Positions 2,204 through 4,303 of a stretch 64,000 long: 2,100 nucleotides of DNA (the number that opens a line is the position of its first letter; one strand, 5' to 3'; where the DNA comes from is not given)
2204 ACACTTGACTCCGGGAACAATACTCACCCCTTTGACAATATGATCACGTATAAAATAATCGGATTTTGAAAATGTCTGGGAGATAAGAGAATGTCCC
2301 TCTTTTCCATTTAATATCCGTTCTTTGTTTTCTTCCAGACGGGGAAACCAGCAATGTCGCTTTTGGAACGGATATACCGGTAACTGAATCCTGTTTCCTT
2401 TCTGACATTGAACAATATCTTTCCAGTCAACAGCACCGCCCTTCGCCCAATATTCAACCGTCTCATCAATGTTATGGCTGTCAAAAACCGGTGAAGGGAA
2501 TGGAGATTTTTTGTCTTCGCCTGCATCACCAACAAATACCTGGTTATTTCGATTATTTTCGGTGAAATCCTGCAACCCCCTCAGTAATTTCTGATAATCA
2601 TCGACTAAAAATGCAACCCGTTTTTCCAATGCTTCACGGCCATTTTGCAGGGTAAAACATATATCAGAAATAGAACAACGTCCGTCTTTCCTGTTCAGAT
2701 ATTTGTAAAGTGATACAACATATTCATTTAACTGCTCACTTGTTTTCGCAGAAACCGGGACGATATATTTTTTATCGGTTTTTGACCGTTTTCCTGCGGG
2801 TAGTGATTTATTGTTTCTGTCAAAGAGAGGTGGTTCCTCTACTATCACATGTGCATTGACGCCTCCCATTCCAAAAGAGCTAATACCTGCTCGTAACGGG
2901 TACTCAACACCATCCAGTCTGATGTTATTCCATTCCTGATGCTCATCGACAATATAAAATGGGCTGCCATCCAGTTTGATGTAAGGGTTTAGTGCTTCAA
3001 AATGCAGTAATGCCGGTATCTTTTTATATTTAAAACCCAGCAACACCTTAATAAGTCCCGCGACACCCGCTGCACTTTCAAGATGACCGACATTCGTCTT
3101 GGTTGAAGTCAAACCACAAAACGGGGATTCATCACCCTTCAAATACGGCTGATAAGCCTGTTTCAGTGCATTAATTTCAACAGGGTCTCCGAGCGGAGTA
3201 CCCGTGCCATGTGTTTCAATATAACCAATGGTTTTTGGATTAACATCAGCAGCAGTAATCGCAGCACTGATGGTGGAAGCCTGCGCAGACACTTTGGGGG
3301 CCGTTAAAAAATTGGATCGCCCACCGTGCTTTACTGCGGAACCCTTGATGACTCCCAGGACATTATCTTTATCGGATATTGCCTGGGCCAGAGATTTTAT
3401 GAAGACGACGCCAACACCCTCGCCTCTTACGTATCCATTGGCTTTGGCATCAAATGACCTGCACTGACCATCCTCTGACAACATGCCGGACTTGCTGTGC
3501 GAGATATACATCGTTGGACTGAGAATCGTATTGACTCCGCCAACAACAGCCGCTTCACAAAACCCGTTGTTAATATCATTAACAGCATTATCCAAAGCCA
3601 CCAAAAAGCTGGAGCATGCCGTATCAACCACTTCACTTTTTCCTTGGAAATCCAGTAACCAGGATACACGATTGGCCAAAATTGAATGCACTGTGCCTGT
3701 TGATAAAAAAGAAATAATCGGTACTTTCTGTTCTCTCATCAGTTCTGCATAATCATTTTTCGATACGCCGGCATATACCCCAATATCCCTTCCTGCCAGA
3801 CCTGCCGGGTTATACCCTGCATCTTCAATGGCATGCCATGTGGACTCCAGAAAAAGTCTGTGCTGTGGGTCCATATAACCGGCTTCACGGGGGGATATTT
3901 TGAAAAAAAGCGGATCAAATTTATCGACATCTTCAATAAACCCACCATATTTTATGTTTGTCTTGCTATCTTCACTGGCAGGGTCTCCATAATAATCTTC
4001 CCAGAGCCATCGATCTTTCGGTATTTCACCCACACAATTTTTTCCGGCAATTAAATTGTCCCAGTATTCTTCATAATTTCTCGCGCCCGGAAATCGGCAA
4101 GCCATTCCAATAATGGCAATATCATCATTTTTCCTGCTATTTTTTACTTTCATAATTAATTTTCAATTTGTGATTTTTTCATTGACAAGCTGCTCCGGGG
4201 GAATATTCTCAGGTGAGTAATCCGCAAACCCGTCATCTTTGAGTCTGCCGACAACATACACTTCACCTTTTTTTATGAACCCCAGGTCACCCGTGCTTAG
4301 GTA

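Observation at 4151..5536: FAAL-like starter enzyme is hinge-truncated, has a degenerate P-loop, and is in frame with the PKS across a single TGA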

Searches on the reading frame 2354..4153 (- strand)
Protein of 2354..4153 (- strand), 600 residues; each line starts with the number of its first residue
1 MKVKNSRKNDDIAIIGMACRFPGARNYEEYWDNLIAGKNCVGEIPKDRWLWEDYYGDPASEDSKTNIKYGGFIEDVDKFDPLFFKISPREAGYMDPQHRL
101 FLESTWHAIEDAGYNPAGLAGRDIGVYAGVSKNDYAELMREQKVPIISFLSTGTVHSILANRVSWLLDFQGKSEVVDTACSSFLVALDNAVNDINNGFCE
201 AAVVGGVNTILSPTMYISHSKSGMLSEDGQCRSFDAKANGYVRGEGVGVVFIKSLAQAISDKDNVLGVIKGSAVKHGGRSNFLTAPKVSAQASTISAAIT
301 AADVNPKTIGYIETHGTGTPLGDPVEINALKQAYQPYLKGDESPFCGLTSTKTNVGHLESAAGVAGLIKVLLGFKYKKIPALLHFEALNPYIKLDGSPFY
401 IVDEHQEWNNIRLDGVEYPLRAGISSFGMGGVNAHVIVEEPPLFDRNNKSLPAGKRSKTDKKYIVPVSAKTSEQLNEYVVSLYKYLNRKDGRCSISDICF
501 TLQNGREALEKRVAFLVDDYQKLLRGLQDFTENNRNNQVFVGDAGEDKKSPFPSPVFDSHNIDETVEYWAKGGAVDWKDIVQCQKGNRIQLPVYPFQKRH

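Call 27: find_homologous_proteins(query=window:2354-4153:-)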
Query window:2354-4153:- (600 aa): 6684 proteins with E <= 0.001 among 8000 candidates; the best 120 are listed.
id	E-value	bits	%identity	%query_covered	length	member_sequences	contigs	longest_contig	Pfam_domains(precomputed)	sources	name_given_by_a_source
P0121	1.7e-228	778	58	98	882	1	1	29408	PF22336.3,PF00109.33,PF21089.4,PF22621.3,PF14765.13,PF02801.29,PF16197.12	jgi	jgi:acyl transferase domain-containing protein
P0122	1.0e-199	683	63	82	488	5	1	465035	PF22336.3,PF00109.33,PF22621.3,PF02801.29,PF16197.12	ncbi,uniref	ncbi:type I polyketide synthase, partial [Chromobacterium piscinae]|uniref:type I polyketide synthas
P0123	2.4e-197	675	69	73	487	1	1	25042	PF00109.33,PF02801.29,PF16197.12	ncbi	ncbi:MAG: polyketide synthase, partial [Gammaproteobacteria bacterium]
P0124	5.9e-194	664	58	84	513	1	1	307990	PF00109.33,PF00108.30,PF02801.29,PF16197.12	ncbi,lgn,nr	ncbi:polyketide synthase [Chloroflexi bacterium TSY]|nr:polyketide synthase [Chloroflexi bacterium T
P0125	1.4e-193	663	51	99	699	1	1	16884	PF22336.3,PF00109.33,PF22621.3,PF02801.29,PF16197.12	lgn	-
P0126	4.8e-191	654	51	98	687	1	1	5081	PF22336.3,PF00109.33,PF21089.4,PF22621.3,PF00108.30,PF02801.29,PF16197.12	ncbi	ncbi:MAG: acyl transferase domain-containing protein, partial [Alteromonadaceae bacterium]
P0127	2.4e-189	649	45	95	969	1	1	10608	PF22336.3,PF00109.33,PF22621.3,PF00550.32,PF02801.29,PF16197.12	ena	-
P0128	3.7e-187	642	64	72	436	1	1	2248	PF00109.33,PF00108.30,PF02801.29,PF16197.12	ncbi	ncbi:MAG: polyketide synthase, partial [Tumebacillaceae bacterium]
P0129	9.6e-183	627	39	98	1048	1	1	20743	PF22336.3,PF00109.33,PF22621.3,PF00550.32,PF00108.30,PF02801.29,PF16197.12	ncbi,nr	ncbi:MAG TPA: beta-ketoacyl synthase N-terminal-like domain-containing protein, partial [Pseudonocar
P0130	5.7e-180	618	41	100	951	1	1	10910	PF22336.3,PF00109.33,PF22621.3,PF00550.32,PF00108.30,PF02801.29,PF16197.12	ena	-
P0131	3.9e-179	615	51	99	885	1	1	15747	PF22336.3,PF00109.33,PF21089.4,PF22621.3,PF14765.13,PF02801.29,PF16197.12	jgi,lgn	-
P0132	4.2e-179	615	35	87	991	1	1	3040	PF22336.3,PF00109.33,PF22621.3,PF00108.30,PF02801.29,PF16197.12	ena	-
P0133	3.0e-177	609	43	72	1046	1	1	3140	PF22336.3,PF00109.33,PF22621.3,PF00550.32,PF00108.30,PF02801.29,PF23297.2,PF16197.12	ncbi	ncbi:MAG: beta-ketoacyl synthase N-terminal-like domain-containing protein, partial [Ramlibacter sp.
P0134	3.2e-177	609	36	86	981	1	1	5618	PF22336.3,PF00109.33,PF22621.3,PF00108.30,PF02801.29,PF16197.12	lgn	-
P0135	2.6e-176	606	51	72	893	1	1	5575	PF22336.3,PF00109.33,PF22621.3,PF00550.32,PF02801.29,PF16197.12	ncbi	ncbi:MAG: hypothetical protein E6J34_19030, partial [Chloroflexi bacterium]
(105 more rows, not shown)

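Call 71: find_encoding_contigs(protein=P0121, flank=10000, max_places=2)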
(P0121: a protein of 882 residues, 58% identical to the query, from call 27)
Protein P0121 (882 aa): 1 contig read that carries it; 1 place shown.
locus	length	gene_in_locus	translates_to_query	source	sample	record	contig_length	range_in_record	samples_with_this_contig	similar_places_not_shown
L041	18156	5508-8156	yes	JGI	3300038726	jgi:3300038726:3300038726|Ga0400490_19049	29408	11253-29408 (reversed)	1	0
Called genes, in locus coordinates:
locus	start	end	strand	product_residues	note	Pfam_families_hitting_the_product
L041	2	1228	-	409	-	?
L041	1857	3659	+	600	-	-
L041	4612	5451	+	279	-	PF00698:Acyl_transf_1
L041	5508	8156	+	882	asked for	PF00109:ketoacyl-synt, PF02801:Ketoacyl-synt_C, PF16197:KAsynt_C_assoc, PF22336:RhiE-like_linker, PF22621:CurL-like_PKS_C (weak), PF21089:PKS_DH_N, PF14765:PS-DH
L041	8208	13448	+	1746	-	PF21394:Beta-ketacyl_N, PF00106:adh_short, PF08659:KR, PF00550:PP-binding, PF21089:PKS_DH_N, PF14765:PS-DH, PF00550:PP-binding, PF00109:ketoacyl-synt, +8 more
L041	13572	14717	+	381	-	PF25917:BSH_RND, PF25973:BSH_CzcB (weak), PF25876:HH_MFP_RND, PF25944:Beta-barrel_RND, PF25954:Beta-barrel_RND_2 (weak), PF25967:RND-MFP_C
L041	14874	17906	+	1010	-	PF00873:ACR_tran, PF03176:MMPL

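Call 72: find_encoding_contigs(protein=P0123, flank=10000, max_places=2)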
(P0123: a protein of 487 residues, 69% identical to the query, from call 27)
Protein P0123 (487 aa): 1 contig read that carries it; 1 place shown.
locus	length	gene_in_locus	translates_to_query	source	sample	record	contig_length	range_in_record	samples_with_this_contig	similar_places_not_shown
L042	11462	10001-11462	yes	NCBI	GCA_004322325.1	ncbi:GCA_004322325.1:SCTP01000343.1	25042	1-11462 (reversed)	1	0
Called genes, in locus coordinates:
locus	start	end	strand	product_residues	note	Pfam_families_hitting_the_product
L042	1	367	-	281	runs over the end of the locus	PF00698:Acyl_transf_1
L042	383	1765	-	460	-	PF07690:MFS_1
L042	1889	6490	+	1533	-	PF00501:AMP-binding, PF00109:ketoacyl-synt, PF02801:Ketoacyl-synt_C, PF16197:KAsynt_C_assoc, PF22336:RhiE-like_linker, PF22621:CurL-like_PKS_C, PF08659:KR, PF16363:GDP_Man_Dehyd, +2 more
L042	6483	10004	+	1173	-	PF00109:ketoacyl-synt, PF00108:Thiolase_N (weak), PF02801:Ketoacyl-synt_C, PF16197:KAsynt_C_assoc, PF21089:PKS_DH_N, PF14765:PS-DH (faint), PF21089:PKS_DH_N, PF00550:PP-binding (weak)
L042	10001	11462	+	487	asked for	PF00109:ketoacyl-synt, PF02801:Ketoacyl-synt_C, PF16197:KAsynt_C_assoc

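Call 73: search_protein_families(library=pfam, proteins=[L042:1889-6490:+, L041:1857-3659:+, L042:6483-10004:+], max_evalue=0.001)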
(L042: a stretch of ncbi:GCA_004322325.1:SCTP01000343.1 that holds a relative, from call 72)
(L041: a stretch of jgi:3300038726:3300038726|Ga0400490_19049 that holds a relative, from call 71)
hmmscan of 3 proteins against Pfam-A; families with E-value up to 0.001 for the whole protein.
L042:1889-6490:+ (1533 aa): 12 families
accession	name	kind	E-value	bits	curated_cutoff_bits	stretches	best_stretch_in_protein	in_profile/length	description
PF00109.32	ketoacyl-synt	-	3.2e-86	289.5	20.8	1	373-619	2-250/252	Beta-ketoacyl synthase, N-terminal domain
PF08659.16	KR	-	4.8e-52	176.9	22.6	1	1159-1329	1-176/180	KR domain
PF02801.28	Ketoacyl-synt_C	-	4.1e-40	136.9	20.8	1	629-744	1-118/119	Beta-ketoacyl synthase, C-terminal domain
PF00501.34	AMP-binding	-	4.3e-24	85.5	29.9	1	156-344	178-377/384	AMP-binding enzyme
PF22621.2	CurL-like_PKS_C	-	5.2e-19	68.4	27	1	811-874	2-64/64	CurL-like, PKS C-terminal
PF22336.2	RhiE-like_linker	-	2.9e-18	66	27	1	813-876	1-62/67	RhiE-like, KS-MAT linker domain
PF16197.11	KAsynt_C_assoc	-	5.5e-17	62.6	33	1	748-853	2-103/111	Ketoacyl-synthetase C-terminal extension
PF00550.31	PP-binding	-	3.2e-12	47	20.8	1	1436-1501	2-66/67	Phosphopantetheine attachment site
PF16363.11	GDP_Man_Dehyd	-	1.1e-07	32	27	1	1162-1297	1-136/332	GDP-mannose 4,6 dehydratase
PF01370.27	Epimerase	-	7.8e-06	25.9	20.9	1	1162-1299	2-124/240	NAD dependent epimerase/dehydratase family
PF02719.21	Polysacc_synt_2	-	2.4e-05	24.1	20.2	1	1162-1290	2-129/293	Polysaccharide biosynthesis protein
PF00106.31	adh_short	-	8.2e-05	22.6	26.6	1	1161-1305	3-152/195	short chain dehydrogenase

L041:1857-3659:+ (600 aa): 0 families

L042:6483-10004:+ (1173 aa): 7 families
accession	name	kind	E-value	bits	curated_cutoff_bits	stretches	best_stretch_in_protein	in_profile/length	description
PF00109.32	ketoacyl-synt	-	5.3e-84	282.2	20.8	1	30-278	2-252/252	Beta-ketoacyl synthase, N-terminal domain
PF02801.28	Ketoacyl-synt_C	-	1.5e-34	119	20.8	1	286-401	1-116/119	Beta-ketoacyl synthase, C-terminal domain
PF21089.3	PKS_DH_N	-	2.1e-22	79.4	27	2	789-878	14-102/103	Polyketide synthase dehydratase domain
PF14765.12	PS-DH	-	6e-10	39.3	23.7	1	990-1076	82-164/166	Polyketide synthase dehydratase N-terminal domain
PF16197.11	KAsynt_C_assoc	-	2.5e-09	37.9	33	1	407-462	2-55/111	Ketoacyl-synthetase C-terminal extension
PF00108.29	Thiolase_N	-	1.9e-06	27.9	26.4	1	189-230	72-115/260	Thiolase, N-terminal domain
PF00550.31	PP-binding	-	1.1e-05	26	20.8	1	1101-1162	3-65/67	Phosphopantetheine attachment site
